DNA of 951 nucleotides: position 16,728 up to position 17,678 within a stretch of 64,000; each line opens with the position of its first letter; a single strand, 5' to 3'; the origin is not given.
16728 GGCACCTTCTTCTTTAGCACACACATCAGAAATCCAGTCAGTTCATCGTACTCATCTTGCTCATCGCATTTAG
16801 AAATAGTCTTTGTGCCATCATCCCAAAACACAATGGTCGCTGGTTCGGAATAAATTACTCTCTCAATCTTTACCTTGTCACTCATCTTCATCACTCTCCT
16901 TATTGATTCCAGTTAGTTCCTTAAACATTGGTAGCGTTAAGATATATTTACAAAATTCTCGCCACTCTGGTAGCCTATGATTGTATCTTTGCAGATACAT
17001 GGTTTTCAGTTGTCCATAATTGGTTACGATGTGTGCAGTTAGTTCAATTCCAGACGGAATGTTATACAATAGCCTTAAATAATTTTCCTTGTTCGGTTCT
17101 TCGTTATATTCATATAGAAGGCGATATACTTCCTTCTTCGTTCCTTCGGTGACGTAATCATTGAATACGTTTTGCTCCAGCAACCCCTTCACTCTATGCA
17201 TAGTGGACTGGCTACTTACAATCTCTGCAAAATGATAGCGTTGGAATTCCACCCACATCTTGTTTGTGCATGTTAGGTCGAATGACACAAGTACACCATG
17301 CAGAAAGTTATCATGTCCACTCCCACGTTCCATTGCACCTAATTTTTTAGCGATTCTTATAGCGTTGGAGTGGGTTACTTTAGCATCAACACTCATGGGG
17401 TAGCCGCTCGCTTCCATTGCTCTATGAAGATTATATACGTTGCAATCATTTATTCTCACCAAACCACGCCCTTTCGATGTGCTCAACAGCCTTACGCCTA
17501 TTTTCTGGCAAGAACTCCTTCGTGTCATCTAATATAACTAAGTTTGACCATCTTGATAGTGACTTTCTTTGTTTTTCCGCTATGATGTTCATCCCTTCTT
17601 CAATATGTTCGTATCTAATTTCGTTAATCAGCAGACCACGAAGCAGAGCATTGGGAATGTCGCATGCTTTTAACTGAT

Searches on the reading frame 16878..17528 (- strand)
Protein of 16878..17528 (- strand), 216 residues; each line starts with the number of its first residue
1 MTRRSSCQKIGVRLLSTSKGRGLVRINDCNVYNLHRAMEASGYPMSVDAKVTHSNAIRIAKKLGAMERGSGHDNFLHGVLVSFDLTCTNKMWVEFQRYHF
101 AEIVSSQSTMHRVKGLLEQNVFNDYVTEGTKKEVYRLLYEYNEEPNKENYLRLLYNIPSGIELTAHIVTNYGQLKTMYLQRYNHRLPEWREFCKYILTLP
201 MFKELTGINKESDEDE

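Call 77: search_protein_families(library=pfam, proteins=[window:16878-17528:-], max_evalue=0.05)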
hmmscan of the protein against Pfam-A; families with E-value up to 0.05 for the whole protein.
window:16878-17528:- (216 aa): 0 families

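Call 92: search_protein_families(library=phrogs, proteins=[window:16878-17528:-], max_evalue=0.001)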
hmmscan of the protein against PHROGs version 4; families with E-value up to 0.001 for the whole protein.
window:16878-17528:- (216 aa): 1 family
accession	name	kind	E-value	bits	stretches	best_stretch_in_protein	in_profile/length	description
phrog_6721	-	unknown function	4.6e-45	154.9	1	22-207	6-216/218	-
